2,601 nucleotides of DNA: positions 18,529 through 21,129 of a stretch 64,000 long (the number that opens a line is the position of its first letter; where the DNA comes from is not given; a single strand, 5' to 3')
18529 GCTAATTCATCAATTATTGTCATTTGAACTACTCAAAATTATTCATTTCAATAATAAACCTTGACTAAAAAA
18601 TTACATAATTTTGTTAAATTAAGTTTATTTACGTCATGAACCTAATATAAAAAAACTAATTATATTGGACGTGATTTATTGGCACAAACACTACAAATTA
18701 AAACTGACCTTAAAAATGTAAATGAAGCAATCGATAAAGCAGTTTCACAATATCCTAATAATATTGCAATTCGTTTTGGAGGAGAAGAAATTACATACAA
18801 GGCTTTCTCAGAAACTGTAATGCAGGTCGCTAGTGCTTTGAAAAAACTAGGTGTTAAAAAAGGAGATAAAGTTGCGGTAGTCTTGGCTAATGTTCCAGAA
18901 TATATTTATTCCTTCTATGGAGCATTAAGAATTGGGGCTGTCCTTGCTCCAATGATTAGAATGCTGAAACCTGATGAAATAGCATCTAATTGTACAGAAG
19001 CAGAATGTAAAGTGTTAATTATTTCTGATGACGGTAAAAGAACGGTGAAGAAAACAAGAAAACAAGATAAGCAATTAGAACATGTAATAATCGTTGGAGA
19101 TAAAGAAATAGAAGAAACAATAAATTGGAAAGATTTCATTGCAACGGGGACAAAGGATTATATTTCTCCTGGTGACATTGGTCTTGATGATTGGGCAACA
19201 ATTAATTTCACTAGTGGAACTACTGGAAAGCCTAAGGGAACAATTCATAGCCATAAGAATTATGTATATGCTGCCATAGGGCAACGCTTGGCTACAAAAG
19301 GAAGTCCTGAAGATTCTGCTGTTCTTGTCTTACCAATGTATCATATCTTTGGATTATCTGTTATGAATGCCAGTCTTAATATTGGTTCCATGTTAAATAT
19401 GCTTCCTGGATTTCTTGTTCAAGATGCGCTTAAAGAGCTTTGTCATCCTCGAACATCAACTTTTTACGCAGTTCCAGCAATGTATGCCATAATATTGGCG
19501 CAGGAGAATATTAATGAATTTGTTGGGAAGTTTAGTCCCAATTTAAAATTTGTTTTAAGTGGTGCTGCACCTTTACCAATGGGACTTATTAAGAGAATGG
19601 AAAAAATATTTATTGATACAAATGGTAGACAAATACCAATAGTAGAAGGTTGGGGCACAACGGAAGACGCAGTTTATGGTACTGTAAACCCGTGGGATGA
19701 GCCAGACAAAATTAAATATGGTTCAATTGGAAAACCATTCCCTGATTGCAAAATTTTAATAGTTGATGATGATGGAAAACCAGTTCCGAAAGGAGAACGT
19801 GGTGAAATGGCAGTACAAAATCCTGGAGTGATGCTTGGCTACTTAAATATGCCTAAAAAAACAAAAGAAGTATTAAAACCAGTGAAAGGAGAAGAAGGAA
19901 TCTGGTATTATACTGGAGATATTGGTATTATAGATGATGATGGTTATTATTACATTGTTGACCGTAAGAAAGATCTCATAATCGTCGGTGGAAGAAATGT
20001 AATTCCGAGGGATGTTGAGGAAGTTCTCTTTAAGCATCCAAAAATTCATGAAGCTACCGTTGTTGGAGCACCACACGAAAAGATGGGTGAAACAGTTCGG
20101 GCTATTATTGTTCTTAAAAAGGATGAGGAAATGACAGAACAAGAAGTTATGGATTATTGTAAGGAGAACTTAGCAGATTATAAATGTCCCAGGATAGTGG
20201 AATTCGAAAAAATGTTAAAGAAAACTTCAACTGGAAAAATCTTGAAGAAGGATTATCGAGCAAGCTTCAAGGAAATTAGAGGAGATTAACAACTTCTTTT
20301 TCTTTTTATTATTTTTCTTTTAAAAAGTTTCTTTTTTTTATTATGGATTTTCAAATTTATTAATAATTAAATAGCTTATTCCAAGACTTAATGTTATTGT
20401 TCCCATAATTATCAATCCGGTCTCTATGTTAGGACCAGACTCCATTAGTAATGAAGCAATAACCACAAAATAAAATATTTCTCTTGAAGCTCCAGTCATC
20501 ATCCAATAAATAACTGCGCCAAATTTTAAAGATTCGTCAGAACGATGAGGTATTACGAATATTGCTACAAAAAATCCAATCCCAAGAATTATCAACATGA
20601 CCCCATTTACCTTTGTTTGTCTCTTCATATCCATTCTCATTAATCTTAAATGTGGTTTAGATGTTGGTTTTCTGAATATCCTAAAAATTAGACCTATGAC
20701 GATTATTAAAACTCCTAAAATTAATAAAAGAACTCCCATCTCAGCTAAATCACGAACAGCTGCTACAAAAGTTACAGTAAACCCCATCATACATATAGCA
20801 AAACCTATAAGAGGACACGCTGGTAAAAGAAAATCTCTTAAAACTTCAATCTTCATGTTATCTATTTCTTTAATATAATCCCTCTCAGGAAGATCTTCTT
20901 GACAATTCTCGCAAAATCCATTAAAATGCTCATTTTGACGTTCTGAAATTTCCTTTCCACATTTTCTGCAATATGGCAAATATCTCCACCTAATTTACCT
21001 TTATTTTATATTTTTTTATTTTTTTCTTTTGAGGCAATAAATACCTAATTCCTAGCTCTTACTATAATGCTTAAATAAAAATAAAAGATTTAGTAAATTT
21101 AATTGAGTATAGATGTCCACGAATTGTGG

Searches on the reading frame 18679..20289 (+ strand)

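Call 3: search_protein_families(library=pfam, proteins=[window:18679-20289:+])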
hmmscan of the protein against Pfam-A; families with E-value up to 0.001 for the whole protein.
window:18679-20289:+ (536 aa): 2 families
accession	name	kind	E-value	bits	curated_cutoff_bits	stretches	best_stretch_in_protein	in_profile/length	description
PF00501.34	AMP-binding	-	6.4e-85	285.7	29.9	1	19-389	2-384/384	AMP-binding enzyme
PF13193.12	AMP-binding_C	-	1.4e-19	71.2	24.5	1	446-520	2-76/76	AMP-binding enzyme C-terminal domain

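Call 4: search_protein_families(library=ncbifam, proteins=[window:18679-20289:+])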
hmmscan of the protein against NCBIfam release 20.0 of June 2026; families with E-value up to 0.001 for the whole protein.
window:18679-20289:+ (536 aa): 108 families (the best 25 are shown)
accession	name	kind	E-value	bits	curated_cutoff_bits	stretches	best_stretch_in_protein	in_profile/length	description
NF004837.0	PRK06187.1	subfamily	6.3e-128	427.3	476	1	11-532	7-524/531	long-chain-fatty-acid--CoA ligase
NF006181.0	PRK08314.1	subfamily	1.1e-103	347.4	705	2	145-523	181-547/563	long-chain-fatty-acid--CoA ligase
NF006182.0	PRK08316.1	subfamily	5.5e-102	341.9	663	1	10-533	9-520/523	fatty acyl-CoA synthetase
NF004114.0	PRK05605.1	equivalog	9.3e-102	341.2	766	2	144-531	192-570/575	long-chain-fatty-acid--CoA ligase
NF005801.1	PRK07656.1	equivalog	1.6e-89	300.9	657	1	14-526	3-499/500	FadD3 family acyl-CoA ligase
NF005702.0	PRK07514.1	subfamily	6.7e-89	298.5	558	1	13-533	4-503/506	malonyl-CoA synthase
NF005463.0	PRK07059.1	subfamily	4.4e-88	296.1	869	2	140-528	174-554/557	long-chain-fatty-acid--CoA ligase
NF002966.0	PRK03640.1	equivalog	1.4e-87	294.3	556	1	18-530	8-480/483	o-succinylbenzoate--CoA ligase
NF005857.1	PRK07786.1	exception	1.3e-85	287.8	733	1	18-530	15-512/513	fatty-acid--CoA ligase FadD5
NF005220.0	PRK06710.1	equivalog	2.2e-85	286.9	1116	2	159-524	196-547/563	long-chain-fatty-acid--CoA ligase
NF006523.0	PRK08974.1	equivalog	8.8e-85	284.9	884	2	143-529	179-552/561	long-chain-fatty-acid--CoA ligase FadD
NF052269.1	Staph_lig_FadD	equivalog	3.2e-83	279.8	650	1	33-529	23-492/499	long-chain-fatty-acid--CoA ligase FadD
NF005307.0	PRK06839.1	equivalog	3.5e-83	279.9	748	1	17-526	7-489/496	o-succinylbenzoate--CoA ligase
NF004229.0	PRK05677.1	subfamily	7.9e-83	278.8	879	2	143-528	180-553/563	long-chain-fatty-acid--CoA ligase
NF006020.0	PRK08162.1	subfamily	5.6e-82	275.8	677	1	18-532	25-540/545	acyl-CoA synthetase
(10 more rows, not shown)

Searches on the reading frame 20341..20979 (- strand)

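Call 3: search_protein_families(library=pfam, proteins=[window:20341-20979:-])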
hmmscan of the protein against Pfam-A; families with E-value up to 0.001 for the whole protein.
window:20341-20979:- (212 aa): 1 family
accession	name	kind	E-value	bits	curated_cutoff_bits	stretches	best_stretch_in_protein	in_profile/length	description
PF20990.2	DUF2207_C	-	0.00032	20.9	33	0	14-108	102-195/247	Predicted membrane protein (DUF2207) C-terminal domain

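Call 4: search_protein_families(library=ncbifam, proteins=[window:20341-20979:-])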
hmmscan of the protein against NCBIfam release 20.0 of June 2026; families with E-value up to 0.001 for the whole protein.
window:20341-20979:- (212 aa): 0 families
